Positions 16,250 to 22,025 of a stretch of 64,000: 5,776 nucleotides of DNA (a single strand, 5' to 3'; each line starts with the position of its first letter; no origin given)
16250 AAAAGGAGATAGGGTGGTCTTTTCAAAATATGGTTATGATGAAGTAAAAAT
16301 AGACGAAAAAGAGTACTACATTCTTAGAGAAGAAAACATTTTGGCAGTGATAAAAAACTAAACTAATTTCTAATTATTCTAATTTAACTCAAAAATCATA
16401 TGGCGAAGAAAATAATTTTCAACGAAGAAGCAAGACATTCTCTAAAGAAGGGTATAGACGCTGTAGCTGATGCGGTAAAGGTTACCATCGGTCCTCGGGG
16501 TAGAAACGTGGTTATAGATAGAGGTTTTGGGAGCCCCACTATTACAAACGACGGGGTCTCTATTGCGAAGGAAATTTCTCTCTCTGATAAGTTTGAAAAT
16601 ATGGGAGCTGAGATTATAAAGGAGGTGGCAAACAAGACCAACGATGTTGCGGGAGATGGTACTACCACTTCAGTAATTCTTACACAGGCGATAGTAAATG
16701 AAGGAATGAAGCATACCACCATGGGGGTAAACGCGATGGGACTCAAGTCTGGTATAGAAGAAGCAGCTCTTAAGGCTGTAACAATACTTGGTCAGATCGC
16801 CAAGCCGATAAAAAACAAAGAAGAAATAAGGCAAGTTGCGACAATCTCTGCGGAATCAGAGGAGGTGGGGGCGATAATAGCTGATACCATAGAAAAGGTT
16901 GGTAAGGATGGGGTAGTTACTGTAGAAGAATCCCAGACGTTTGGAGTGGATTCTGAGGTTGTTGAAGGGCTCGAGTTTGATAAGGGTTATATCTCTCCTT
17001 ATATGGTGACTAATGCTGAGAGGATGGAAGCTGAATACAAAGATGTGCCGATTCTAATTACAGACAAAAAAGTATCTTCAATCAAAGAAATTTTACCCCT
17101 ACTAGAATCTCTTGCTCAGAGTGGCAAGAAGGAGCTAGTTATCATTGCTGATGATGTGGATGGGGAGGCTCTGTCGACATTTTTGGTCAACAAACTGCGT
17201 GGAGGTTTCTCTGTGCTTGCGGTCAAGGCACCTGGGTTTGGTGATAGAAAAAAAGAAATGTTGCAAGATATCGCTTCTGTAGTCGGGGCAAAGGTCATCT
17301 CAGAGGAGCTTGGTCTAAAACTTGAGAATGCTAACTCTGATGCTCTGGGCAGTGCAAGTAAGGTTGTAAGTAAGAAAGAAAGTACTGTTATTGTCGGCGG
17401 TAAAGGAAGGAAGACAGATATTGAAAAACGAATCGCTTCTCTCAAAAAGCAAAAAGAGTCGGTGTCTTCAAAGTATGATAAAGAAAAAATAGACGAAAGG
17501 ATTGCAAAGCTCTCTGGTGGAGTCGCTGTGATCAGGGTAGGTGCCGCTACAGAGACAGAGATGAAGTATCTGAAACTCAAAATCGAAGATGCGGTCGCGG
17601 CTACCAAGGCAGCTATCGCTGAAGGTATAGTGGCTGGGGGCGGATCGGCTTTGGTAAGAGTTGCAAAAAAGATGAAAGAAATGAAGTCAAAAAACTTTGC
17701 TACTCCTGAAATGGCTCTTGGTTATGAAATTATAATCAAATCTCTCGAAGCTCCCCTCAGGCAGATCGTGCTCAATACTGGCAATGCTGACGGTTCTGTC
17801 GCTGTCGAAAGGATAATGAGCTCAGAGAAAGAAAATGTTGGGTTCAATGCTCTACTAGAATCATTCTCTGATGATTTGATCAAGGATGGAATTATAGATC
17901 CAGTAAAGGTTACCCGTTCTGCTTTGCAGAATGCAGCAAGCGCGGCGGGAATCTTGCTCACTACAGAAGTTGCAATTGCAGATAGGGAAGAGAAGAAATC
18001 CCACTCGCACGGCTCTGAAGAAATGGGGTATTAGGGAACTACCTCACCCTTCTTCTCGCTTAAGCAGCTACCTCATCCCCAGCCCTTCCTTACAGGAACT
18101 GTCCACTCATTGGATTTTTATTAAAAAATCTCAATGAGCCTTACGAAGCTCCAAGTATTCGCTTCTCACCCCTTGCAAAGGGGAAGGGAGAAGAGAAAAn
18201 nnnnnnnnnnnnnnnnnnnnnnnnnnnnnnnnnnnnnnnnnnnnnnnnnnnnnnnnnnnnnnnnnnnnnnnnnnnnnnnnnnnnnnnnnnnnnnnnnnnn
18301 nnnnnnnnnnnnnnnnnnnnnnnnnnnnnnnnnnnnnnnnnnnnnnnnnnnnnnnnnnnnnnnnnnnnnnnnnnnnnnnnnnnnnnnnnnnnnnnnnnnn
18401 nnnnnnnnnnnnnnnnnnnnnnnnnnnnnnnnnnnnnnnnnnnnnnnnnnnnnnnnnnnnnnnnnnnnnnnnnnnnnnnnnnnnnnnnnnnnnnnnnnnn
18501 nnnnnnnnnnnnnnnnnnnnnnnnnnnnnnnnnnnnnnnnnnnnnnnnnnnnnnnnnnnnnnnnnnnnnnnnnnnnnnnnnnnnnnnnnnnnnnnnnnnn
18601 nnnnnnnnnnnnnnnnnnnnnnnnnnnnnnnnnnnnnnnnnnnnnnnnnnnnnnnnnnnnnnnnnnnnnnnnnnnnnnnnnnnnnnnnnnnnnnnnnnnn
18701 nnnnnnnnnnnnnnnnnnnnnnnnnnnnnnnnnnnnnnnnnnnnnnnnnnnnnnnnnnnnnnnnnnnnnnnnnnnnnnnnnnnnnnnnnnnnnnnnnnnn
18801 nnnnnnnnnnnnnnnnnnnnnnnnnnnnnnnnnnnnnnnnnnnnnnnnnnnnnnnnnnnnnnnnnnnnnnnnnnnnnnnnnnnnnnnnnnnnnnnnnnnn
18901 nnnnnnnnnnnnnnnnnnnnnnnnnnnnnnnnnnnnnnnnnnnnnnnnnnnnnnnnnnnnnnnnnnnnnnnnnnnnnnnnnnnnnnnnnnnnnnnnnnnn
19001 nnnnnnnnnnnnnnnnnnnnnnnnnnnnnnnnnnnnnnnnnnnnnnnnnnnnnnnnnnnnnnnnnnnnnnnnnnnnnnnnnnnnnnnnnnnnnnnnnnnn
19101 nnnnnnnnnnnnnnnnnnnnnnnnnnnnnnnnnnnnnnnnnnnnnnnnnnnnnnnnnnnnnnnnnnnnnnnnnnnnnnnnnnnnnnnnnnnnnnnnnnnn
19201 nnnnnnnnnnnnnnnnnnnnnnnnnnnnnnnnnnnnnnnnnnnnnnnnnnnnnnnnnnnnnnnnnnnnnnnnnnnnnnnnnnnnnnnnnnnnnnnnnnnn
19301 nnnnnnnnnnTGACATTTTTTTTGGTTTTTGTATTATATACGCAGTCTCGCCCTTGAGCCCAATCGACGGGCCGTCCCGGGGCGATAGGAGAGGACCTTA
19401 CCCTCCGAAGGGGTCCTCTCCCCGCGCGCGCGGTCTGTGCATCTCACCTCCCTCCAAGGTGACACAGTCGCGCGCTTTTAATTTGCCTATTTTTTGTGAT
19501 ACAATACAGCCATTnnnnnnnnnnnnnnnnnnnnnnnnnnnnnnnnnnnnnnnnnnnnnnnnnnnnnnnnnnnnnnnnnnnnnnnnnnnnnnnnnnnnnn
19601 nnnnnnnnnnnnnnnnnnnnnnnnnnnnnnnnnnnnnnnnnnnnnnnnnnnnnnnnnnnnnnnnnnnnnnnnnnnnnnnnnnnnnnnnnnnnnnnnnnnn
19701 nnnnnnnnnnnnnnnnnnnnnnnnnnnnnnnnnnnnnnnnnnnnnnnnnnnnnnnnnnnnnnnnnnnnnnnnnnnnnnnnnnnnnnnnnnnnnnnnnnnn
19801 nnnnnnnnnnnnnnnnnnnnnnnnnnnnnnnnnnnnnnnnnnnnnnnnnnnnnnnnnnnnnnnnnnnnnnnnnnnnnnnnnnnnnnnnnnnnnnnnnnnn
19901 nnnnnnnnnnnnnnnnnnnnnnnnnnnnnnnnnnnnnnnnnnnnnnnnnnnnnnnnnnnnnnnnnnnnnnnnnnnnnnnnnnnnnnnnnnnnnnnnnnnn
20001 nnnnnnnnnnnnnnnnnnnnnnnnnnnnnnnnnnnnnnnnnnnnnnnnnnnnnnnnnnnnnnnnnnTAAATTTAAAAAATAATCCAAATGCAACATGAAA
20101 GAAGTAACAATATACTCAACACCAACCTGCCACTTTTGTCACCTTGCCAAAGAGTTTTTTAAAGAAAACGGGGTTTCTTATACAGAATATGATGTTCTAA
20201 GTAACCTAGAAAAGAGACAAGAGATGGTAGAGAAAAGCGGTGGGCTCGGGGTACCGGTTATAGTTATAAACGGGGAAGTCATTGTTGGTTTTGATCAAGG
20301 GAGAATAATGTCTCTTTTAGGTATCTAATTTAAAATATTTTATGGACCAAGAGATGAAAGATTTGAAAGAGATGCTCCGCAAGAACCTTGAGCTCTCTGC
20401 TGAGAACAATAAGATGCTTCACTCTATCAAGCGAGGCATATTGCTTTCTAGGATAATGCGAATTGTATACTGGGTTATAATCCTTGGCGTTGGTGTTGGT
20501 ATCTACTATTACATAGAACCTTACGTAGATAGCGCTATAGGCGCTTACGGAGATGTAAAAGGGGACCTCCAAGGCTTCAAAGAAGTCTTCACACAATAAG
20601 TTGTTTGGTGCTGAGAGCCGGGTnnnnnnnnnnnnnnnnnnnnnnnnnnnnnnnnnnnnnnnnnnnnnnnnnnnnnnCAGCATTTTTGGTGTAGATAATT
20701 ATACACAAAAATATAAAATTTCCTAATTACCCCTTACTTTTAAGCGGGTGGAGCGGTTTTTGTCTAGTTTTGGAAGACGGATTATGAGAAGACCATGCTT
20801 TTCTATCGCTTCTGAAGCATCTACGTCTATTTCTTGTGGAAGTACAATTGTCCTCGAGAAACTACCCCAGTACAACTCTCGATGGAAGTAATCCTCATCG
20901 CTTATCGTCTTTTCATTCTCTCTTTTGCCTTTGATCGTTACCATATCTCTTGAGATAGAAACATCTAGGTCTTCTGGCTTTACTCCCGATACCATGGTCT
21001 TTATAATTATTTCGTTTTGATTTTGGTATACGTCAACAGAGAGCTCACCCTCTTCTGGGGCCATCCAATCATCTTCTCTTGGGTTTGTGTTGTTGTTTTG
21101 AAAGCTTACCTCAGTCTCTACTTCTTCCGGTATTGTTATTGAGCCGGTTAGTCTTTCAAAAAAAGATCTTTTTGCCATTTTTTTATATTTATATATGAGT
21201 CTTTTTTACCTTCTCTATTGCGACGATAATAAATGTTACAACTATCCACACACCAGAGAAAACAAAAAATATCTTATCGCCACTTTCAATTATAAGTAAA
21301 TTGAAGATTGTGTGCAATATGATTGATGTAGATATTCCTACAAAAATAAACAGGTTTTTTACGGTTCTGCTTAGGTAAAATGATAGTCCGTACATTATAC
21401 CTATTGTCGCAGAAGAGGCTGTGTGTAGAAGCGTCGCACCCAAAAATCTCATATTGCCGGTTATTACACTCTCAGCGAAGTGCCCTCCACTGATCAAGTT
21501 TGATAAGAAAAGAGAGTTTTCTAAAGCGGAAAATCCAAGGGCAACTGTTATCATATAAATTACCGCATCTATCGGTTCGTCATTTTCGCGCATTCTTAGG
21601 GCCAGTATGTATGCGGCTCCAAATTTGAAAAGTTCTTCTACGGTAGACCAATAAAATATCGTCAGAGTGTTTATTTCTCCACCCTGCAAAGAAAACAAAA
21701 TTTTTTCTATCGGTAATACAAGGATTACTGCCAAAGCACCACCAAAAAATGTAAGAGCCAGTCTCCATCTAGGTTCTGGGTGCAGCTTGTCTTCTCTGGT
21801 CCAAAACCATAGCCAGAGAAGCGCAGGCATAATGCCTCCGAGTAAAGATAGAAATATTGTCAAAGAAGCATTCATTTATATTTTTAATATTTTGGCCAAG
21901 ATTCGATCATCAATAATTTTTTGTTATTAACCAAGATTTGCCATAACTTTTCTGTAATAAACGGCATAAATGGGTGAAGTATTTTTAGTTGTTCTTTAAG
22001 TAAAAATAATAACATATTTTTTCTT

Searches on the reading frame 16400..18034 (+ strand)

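Call 17: search_protein_families(library=pfam, proteins=[window:16400-18034:+], max_evalue=0.001)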
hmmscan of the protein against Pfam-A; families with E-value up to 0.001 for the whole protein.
window:16400-18034:+ (544 aa): 1 family
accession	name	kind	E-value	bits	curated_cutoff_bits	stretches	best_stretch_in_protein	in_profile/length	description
PF00118.29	Cpn60_TCP1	-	5.5e-65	220.4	34.3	1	22-528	1-488/490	TCP-1/cpn60 chaperonin family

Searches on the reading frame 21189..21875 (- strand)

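Call 74: search_protein_families(library=pfam, proteins=[window:21189-21875:-], max_evalue=0.001)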
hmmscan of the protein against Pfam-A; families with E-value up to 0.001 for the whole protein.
window:21189-21875:- (228 aa): 1 family
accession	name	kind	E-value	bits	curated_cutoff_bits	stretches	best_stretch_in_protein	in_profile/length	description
PF13367.11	PrsW-protease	-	2.2e-24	86.5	23.5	1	34-216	1-191/196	PrsW family intramembrane metalloprotease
